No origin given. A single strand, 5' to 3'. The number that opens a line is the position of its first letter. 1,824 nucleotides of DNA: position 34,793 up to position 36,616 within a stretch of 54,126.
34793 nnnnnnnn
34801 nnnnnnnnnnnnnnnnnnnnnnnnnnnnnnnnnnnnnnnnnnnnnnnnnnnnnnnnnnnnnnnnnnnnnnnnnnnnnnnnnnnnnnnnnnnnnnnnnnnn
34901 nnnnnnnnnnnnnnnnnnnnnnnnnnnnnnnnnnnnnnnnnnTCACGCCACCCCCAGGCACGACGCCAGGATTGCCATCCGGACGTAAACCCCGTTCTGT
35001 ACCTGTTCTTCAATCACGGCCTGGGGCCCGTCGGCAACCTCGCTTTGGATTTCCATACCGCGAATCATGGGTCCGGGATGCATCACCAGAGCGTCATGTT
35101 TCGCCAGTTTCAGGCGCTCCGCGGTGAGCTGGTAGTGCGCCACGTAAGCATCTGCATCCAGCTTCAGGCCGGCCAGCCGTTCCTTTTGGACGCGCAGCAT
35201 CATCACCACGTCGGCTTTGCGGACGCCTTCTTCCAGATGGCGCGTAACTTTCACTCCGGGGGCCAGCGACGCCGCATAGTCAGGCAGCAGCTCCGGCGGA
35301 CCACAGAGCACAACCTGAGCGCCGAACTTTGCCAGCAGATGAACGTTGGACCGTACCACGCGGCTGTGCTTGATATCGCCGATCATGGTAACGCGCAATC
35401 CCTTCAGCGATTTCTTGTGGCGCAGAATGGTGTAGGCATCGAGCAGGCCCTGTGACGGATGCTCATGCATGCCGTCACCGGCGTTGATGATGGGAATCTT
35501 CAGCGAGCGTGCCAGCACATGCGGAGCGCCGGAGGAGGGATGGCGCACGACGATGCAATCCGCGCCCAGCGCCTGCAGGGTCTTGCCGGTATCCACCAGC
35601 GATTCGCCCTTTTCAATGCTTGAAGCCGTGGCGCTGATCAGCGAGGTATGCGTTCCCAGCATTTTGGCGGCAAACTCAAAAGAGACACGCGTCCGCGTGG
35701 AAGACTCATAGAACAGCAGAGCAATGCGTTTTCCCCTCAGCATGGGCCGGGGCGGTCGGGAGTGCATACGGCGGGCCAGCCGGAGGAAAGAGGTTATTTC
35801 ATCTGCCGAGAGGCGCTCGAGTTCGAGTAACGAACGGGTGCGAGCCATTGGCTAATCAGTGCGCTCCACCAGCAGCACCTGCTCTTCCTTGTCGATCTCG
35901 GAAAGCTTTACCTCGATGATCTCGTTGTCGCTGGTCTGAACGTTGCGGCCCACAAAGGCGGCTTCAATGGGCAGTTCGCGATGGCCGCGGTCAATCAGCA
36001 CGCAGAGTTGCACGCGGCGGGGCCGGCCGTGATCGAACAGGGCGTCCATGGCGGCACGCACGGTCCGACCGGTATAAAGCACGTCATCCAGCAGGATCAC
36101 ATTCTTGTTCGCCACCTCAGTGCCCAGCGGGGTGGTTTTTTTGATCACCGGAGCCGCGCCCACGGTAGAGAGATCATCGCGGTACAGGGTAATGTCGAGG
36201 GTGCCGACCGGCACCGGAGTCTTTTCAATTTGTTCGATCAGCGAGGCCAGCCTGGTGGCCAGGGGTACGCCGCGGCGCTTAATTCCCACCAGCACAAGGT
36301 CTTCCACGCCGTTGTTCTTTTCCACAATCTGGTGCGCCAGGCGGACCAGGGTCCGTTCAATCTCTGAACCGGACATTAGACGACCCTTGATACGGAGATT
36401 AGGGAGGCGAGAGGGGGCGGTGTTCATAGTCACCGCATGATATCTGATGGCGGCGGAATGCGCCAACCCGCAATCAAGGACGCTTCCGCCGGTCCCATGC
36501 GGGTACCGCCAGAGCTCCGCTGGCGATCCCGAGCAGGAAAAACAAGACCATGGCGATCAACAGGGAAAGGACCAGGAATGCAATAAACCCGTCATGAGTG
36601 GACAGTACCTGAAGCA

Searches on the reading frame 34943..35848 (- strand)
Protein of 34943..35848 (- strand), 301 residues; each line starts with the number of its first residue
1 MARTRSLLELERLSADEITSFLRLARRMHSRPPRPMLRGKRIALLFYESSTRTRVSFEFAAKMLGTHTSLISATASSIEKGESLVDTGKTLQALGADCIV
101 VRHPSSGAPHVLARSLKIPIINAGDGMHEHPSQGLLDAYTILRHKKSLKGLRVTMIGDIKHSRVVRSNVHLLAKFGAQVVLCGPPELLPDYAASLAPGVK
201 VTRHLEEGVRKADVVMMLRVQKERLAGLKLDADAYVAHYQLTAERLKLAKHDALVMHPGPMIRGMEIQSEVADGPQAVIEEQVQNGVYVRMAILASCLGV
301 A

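Call 67: search_protein_families(library=pfam, proteins=[window:34943-35848:-], max_evalue=0.00001)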
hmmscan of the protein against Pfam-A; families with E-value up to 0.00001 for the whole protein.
window:34943-35848:- (301 aa): 2 families
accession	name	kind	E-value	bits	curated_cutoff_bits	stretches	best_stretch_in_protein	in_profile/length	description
PF02729.26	OTCace_N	-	3.9e-41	141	29.9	1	5-142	1-147/148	Aspartate/ornithine carbamoyltransferase, carbamoyl-P binding domain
PF00185.30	OTCace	-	4.2e-31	108.6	29.4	1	149-296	1-156/157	Aspartate/ornithine carbamoyltransferase, Asp/Orn binding domain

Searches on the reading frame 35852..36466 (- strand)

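Call 67: search_protein_families(library=pfam, proteins=[window:35852-36466:-], max_evalue=0.00001)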
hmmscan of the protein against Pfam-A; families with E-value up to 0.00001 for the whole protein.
window:35852-36466:- (204 aa): 2 families
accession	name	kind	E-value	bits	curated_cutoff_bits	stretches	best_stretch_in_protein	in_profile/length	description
PF00156.33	Pribosyltran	-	5.8e-25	87.9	26.3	1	35-185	10-152/158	Phosphoribosyl transferase domain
PF14681.12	UPRTase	-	5.2e-06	26.5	27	0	52-158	63-159/206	Uracil phosphoribosyltransferase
